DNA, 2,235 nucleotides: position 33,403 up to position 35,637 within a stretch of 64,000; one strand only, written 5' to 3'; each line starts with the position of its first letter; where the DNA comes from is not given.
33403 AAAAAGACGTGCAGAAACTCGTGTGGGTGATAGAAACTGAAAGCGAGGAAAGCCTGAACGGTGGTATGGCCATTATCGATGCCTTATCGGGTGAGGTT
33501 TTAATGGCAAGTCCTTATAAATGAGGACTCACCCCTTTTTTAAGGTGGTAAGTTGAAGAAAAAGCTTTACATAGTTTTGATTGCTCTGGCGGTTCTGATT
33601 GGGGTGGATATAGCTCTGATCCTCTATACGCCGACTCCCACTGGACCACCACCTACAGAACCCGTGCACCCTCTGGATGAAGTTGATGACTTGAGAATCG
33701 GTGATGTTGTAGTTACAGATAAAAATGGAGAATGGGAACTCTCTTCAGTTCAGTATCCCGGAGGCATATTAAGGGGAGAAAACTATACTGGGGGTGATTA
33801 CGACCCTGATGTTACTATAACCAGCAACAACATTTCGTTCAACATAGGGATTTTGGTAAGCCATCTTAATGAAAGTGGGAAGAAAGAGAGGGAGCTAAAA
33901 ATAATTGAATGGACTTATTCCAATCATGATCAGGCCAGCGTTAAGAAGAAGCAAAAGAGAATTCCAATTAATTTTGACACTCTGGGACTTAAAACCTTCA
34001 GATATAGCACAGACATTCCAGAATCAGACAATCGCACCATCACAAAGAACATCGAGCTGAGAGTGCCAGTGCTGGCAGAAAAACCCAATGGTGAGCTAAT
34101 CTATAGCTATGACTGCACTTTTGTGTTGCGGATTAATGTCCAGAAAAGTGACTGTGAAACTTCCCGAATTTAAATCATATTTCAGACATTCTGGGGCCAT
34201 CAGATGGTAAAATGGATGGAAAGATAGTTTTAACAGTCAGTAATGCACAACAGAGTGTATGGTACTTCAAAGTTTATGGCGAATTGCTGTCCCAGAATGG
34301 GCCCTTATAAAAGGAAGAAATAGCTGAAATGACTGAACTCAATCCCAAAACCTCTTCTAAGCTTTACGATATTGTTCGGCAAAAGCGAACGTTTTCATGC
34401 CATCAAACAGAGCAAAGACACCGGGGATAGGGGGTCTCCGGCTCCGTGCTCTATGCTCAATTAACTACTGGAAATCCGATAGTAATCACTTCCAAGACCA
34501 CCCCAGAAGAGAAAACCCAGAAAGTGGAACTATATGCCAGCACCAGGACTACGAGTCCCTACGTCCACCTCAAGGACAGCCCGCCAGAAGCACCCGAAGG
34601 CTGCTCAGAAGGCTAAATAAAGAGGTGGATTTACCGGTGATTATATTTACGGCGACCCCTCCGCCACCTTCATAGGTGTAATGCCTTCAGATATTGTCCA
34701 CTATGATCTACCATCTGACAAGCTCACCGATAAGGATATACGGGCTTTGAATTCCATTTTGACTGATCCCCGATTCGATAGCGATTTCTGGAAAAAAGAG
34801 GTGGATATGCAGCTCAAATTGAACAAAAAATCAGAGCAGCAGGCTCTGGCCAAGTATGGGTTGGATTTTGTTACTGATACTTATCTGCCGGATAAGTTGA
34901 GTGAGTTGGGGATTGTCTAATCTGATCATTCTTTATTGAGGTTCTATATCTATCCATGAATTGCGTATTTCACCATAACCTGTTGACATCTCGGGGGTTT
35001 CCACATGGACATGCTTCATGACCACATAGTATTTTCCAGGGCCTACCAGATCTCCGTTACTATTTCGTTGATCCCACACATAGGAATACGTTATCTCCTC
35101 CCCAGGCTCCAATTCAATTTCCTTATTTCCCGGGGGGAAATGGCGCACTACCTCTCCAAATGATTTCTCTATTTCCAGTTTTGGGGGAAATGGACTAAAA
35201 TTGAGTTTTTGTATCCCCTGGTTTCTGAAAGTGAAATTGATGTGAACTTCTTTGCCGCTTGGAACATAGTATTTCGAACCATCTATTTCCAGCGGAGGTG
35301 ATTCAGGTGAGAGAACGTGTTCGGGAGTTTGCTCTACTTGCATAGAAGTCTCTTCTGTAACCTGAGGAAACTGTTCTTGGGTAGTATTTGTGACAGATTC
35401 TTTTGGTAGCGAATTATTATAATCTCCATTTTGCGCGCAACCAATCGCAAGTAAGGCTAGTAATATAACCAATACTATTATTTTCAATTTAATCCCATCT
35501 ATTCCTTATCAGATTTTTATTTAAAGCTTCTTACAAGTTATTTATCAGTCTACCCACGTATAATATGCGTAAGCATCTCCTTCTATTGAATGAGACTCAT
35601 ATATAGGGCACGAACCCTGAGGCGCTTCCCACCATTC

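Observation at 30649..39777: Twice-repeated five-part cassette: secreted hydrolase, membrane-anchored ArsR-type regulator, secreted cargo, terminator, ~210-aa anchored protein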

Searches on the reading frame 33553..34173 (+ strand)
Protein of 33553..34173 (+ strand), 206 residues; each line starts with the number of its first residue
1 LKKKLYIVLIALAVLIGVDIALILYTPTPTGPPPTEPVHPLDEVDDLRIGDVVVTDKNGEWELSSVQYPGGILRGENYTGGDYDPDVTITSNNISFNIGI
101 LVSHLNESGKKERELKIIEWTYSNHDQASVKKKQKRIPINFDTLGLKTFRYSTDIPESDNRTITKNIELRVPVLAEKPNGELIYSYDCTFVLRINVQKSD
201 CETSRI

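Call 7: search_protein_families(library=pfam, proteins=[window:33553-34173:+], max_evalue=0.01)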
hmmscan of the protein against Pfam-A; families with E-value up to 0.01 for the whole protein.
window:33553-34173:+ (206 aa): 0 families

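Call 16: find_homologous_proteins(query=window:33553-34173:+, max_evalue=0.001)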
Query window:33553-34173:+ (206 aa): 5 proteins with E <= 0.001 among 334 candidates.
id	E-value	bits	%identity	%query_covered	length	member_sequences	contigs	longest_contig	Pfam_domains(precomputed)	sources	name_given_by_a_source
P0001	2.3e-133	460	100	100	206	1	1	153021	-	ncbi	ncbi:MAG: hypothetical protein R6U44_10145 [Archaeoglobaceae archaeon]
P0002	6.3e-73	263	64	95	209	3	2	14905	-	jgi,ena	-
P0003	2.1e-61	225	52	89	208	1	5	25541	-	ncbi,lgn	ncbi:MAG: hypothetical protein ACOC5L_04840 [Halobacteriota archaeon]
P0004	3.9e-59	218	58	85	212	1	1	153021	-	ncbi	ncbi:MAG: hypothetical protein R6U44_10180 [Archaeoglobaceae archaeon]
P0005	4.7e-53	198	55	83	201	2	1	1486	-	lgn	-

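Call 17: find_encoding_contigs(protein=P0002, flank=10000, max_places=4)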
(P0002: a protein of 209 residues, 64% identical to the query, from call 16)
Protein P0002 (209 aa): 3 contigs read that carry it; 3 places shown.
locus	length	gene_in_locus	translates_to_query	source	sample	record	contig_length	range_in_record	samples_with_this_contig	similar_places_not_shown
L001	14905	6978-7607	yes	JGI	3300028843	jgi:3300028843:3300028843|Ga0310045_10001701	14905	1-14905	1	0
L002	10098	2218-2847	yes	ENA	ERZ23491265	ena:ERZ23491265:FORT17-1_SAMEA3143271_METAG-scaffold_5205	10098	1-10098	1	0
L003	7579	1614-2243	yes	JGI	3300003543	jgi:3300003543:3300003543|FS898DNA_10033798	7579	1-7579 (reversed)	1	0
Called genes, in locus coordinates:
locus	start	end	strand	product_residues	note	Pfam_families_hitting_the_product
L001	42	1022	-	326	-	-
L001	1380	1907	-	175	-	-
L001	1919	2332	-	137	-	-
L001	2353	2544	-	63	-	-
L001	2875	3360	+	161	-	PF25213:HVO_A0261_N, PF12840:HTH_20, PF01022:HTH_5, PF12802:MarR_2, PF13412:HTH_24, PF14947:HTH_45, PF01978:TrmB, PF09339:HTH_IclR, +5 more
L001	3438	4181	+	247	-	PF19872:DUF6345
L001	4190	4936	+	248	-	-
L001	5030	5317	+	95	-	-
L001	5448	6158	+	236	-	-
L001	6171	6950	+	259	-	PF16244:DUF4901, PF03413:PepSY (weak)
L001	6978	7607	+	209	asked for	-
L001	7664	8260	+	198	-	-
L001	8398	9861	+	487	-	PF14010:PEPcase_2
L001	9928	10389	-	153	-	PF00885:DMRL_synthase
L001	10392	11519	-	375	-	PF00266:Aminotran_5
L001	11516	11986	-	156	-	PF01467:CTP_transf_like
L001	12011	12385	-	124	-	PF14464:Prok-JAB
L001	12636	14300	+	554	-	PF02776:TPP_enzyme_N, PF00205:TPP_enzyme_M, PF02775:TPP_enzyme_C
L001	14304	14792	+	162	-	PF01842:ACT, PF13291:ACT_4 (faint), PF22629:ACT_AHAS_ss, PF13710:ACT_5, PF09383:NIL (faint), PF10369:ALS_ss_C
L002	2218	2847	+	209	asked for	-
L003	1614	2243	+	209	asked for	-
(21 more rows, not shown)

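Call 18: find_encoding_contigs(protein=P0003, flank=10000, max_places=6)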
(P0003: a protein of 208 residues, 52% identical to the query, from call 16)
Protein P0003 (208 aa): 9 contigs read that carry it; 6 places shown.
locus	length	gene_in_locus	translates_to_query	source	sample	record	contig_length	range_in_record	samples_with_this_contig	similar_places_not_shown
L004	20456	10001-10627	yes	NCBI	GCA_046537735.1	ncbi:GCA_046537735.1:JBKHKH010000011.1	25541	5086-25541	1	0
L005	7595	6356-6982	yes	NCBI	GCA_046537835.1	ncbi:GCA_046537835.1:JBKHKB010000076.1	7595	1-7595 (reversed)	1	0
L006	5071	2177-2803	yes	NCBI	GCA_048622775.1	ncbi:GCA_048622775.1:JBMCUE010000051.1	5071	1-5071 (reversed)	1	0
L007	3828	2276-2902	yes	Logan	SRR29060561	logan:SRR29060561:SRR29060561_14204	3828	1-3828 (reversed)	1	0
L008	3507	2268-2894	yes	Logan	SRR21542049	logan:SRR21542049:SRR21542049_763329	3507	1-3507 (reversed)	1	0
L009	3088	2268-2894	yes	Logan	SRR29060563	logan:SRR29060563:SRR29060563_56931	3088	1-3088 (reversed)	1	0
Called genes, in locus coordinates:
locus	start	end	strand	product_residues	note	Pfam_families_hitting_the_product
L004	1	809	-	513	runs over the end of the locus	PF00474:SSF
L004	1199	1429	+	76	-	PF01037:AsnC_trans_reg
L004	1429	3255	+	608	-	PF02518:HATPase_c, PF13589:HATPase_c_3 (weak), PF09239:Topo-VIb_trans, PF18000:Top6b_C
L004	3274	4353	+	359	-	PF04406:TP6A_N, PF20768:Topo_VI_alpha, PF21180:TOP6A-Spo11_Toprim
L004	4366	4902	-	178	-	-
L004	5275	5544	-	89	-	-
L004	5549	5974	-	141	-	-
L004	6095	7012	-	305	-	-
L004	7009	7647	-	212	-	-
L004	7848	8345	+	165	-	PF13412:HTH_24, PF25213:HVO_A0261_N, PF12840:HTH_20, PF25212:HVO_A0114, PF01022:HTH_5, PF01047:MarR (weak), PF08220:HTH_DeoR (weak), PF12802:MarR_2, +6 more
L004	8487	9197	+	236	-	-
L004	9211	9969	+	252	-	PF14620:YPEB_PepSY1-2 (faint), PF03413:PepSY (faint), PF16244:DUF4901 (weak)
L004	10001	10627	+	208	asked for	-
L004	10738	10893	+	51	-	-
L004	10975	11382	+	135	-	-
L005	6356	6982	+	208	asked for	-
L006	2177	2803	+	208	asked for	-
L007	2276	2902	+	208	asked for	-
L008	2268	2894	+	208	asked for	-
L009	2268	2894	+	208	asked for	-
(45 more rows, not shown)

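Call 19: find_encoding_contigs(protein=P0005, flank=10000, max_places=3)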
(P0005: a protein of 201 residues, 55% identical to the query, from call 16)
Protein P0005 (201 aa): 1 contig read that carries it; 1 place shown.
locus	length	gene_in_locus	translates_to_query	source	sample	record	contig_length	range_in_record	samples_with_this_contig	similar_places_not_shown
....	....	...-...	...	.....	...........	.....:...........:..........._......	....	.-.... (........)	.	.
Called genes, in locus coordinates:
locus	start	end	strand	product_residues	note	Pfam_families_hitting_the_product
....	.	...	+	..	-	?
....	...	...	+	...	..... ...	-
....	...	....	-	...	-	?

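Call 30: search_protein_families(library=ncbifam, proteins=[window:33553-34173:+], max_evalue=0.01)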
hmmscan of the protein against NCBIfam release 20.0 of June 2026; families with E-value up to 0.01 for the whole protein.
window:33553-34173:+ (206 aa): 0 families

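Call 47: predict_structure(alignment_id=A2)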
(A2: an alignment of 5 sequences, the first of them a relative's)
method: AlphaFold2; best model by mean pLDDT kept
length: 206 residues; sequences in the alignment: 5
mean_pLDDT: 76.3   pTM: 0.64
mean pLDDT of the five models: 76.3, 61.7, 47.8, 45.5, 39.2
residues with pLDDT >= 90: 9; 70-90: 144; 50-70: 40; < 50: 13
segments of 3 or more residues with pLDDT < 50: 127-129, 201-206
pLDDT, mean of each block of 10 residues (from residue 1): 78 75 62 65 78 85 80 58 83 89 77 84 58 79 81 81 85 86 81 82 41
secondary structure, 60 per line:
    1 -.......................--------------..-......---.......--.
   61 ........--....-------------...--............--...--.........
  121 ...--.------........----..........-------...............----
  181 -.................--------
elements in order: H2-24 E42-47 E51-57 E60-68 E71-74 E88-90 E93-104 E112-123 E133-140 E145-154 E162-176 E182-198
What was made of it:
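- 33553..34173 (+): p206: an N-terminal TM anchor, a Pro/Thr linker and an all-beta ectodomain. It belongs to an orphan family. AF2 pLDDT 76 (call 47).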

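Call 51: fold_search(model_id=the predicted structure, library=pdb)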
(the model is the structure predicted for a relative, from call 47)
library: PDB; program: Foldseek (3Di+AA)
matches with E <= 10: 1560; with E <= 0.001: 0
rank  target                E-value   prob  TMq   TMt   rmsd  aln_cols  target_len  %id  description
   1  3hrz_B                2.3e-03  0.96  0.26  0.23  14.6       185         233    9  Cobra Venom Factor (CVF) in complex with human factor B (released 2009-07-07)
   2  9n9j_5                2.6e-03  1.00  0.28  0.38  20.5       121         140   17  Structure of a GRP94 folding intermediate engaged with a CCDC134- and FKBP11-bound secretory translocon (released 2025-11-19)
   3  6zlx                  3.3e-03  0.85  0.25  0.22  18.8       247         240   12  The structure of the ClpX-associated factor PDIP38 (released 2021-07-14)
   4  7pks_g                3.4e-03  1.00  0.32  0.09   5.5       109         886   10  Structural basis of Integrator-mediated transcription regulation (released 2021-12-08)
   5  3bga_A                3.8e-03  0.99  0.28  0.08   7.4       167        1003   12  Crystal structure of beta-galactosidase from Bacteroides thetaiotaomicron VPI-5482 (released 2007-12-11)
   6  5f0m_B                3.8e-03  0.97  0.29  0.22   9.2       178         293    8  Structure of retromer VPS26-VPS35 subunits bound to SNX3 and DMT1 (SeMet labeled) (released 2016-12-07)
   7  2a74_E                4.2e-03  0.90  0.25  0.27  13.8       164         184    9  Human Complement Component C3c (released 2005-09-27)
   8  6qyc_B                4.2e-03  0.82  0.23  0.11   9.5       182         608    9  Crystal structure of MtrC from Shewanella baltica OS185 (released 2020-04-22)
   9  8b5l_q                4.5e-03  1.00  0.29  0.35   6.3       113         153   16  Cryo-EM structure of ribosome-Sec61-TRAP (TRanslocon Associated Protein) translocon complex (released 2023-03-01)
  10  8btk_TA               5.5e-03  1.00  0.29  0.33   6.3       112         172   17  Structure of the TRAP complex with the Sec translocon and a translating ribosome (released 2023-05-24)
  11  5axg_A                5.8e-03  1.00  0.31  0.12   5.7       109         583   16  Crystal structure of thermophilic dextranase from Thermoanaerobacter pseudethanolicus (released 2015-11-11)
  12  7ms2_B                6.5e-03  0.97  0.28  0.10   7.9       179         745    8  Three-dimensional structure of a GH3 Beta-glucosidase from Clostridium thermocellum in complex with glycerol (released 2022-05-18)
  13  6qyc_C                6.8e-03  0.85  0.25  0.11   8.8       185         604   10  Crystal structure of MtrC from Shewanella baltica OS185 (released 2020-04-22)
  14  2a74_B                6.8e-03  0.80  0.24  0.27  15.0       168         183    8  Human Complement Component C3c (released 2005-09-27)
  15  3bga_B                7.2e-03  0.98  0.28  0.08   7.4       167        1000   12  Crystal structure of beta-galactosidase from Bacteroides thetaiotaomicron VPI-5482 (released 2007-12-11)
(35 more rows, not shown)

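Call 67: search_protein_families(library=pfam, proteins=[L001:4190-4936:+, L001:5448-6158:+, L001:3438-4181:+, L001:42-1022:-], max_evalue=0.1)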
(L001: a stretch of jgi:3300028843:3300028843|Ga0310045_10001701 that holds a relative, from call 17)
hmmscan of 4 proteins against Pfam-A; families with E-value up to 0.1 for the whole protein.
L001:4190-4936:+ (248 aa): 1 family
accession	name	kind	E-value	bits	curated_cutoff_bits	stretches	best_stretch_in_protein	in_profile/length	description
PF09648.15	YycI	-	0.011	15.8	29.7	1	133-234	116-217/232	YycI protein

L001:5448-6158:+ (236 aa): 0 families

L001:3438-4181:+ (247 aa): 2 families
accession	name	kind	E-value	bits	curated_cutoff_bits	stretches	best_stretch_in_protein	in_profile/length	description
PF19872.4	DUF6345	-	1.3e-14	54.7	26.9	1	47-245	16-220/221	Family of unknown function (DUF6345)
PF08173.16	YbgT_YccB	-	0.024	15.1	26.2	1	9-29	5-25/27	Membrane bound YbgT-like protein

L001:42-1022:- (326 aa): 1 family
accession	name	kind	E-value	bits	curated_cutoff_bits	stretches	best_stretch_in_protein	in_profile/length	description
PF09061.11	Stirrup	-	0.091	13.4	26.6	0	44-84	20-60/79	Stirrup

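Call 79: search_protein_representatives(alignment_id=A2)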
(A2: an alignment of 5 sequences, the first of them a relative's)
Query: 5 sequences, 205 profile positions. Proteins with E-value up to 0.001 (for the whole library): 10; up to 1e-10: 7; up to 1e-30: 2. The best 10 are listed.
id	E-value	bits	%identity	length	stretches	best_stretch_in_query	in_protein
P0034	2.2e-71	256.0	-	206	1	1-202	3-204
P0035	1.6e-47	178.1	-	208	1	1-196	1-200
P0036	1.3e-27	113.1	-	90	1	1-86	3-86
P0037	9.7e-21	90.6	-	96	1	73-146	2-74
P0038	8.1e-15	71.3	-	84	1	130-202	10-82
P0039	4.7e-14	68.8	-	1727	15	23-73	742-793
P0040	6.9e-11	58.5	-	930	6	142-169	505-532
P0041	1.4e-06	44.4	-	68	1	1-53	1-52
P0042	1.8e-06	44.1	-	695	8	86-140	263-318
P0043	3.3e-05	39.9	-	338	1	4-183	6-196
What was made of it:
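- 33553..34173 (+): 5 clusters in 5.8e9 proteins and 10 hits in 1.84e9 representatives (calls 16, 79).
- Tried and rejected: The profile search of 1.84e9 representatives found no informative remote relatives (call 79).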

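Call 84: search_protein_families(library=padloc, proteins=[window:33553-34173:+], max_evalue=0.001)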
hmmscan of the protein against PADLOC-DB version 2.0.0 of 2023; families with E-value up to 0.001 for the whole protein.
window:33553-34173:+ (206 aa): 0 families

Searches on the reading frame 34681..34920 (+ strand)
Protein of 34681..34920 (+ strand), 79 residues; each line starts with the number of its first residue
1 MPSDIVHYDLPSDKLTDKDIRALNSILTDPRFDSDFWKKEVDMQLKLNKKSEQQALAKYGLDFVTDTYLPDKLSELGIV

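Call 30: search_protein_families(library=ncbifam, proteins=[window:34681-34920:+], max_evalue=0.01)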
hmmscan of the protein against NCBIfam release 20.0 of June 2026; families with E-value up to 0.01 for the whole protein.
window:34681-34920:+ (79 aa): 6 families
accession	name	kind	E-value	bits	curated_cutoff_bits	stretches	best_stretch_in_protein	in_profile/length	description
NF003332.0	PRK04342.1-1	equivalog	6.3e-37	127.4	538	1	2-79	286-363/363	DNA topoisomerase IV subunit A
NF003334.0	PRK04342.1-3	equivalog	2e-24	86.3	658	1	3-76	278-351/354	DNA topoisomerase IV subunit A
NF003335.0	PRK04342.1-4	equivalog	1.1e-16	60.7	424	1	2-76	291-370/373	DNA topoisomerase VI subunit A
NF003337.0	PRK04342.1-6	equivalog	1.4e-14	54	675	1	2-74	289-363/370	DNA topoisomerase IV subunit A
NF003333.0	PRK04342.1-2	equivalog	1.3e-13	50.5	465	1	3-75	287-362/367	DNA topoisomerase IV subunit A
NF003336.0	PRK04342.1-5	equivalog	6.7e-09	35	531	1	15-74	321-380/386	DNA topoisomerase IV subunit A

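Call 31: search_protein_families(library=pfam, proteins=[window:34681-34920:+], max_evalue=0.01)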
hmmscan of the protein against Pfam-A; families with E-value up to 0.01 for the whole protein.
window:34681-34920:+ (79 aa): 1 family
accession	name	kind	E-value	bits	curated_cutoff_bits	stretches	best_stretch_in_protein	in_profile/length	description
PF21180.3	TOP6A-Spo11_Toprim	-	2.3e-18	67.2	24.1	1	2-73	97-170/170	Topoisomerase 6 subunit A/Spo11, Toprim domain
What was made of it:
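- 34437..34920 (+): Decayed relic of topoisomerase VI genes. It holds Top6B residues ~113-156 fused to Top6A residues 207-247 and 268-359. NCBIfam and Pfam hits for ORF 34681-34920 (calls 30, 31).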

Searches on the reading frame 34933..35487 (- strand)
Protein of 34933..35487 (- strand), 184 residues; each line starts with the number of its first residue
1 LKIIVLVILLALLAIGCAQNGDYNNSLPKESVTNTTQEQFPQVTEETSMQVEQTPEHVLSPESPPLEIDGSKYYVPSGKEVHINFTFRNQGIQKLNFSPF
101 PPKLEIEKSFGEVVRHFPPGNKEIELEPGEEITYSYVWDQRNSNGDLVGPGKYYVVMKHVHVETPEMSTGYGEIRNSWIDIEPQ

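Call 7: search_protein_families(library=pfam, proteins=[window:34933-35487:-], max_evalue=0.01)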
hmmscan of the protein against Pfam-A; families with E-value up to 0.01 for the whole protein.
window:34933-35487:- (184 aa): 2 families
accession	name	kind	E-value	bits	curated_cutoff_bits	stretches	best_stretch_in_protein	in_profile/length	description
PF13860.13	FlgD_ig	-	0.0017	18.7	27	1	103-158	26-74/79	FlgD Ig-like domain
PF12690.13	BsuPI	-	0.0032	17.8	22.9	0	122-158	64-95/101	Intracellular proteinase inhibitor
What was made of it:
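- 34933..35487 (-): p184: a lipobox lipoprotein. It is syntenic with a 178-aa gene next to intact top6A in L004. Weak BsuPI and FlgD_ig hits below threshold (call 7).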

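Call 30: search_protein_families(library=ncbifam, proteins=[window:34933-35487:-], max_evalue=0.01)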
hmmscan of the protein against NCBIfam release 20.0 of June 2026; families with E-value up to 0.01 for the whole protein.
window:34933-35487:- (184 aa): 0 families

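Call 84: search_protein_families(library=padloc, proteins=[window:34933-35487:-], max_evalue=0.001)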
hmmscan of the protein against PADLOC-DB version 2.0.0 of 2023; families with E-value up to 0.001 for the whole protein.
window:34933-35487:- (184 aa): 0 families
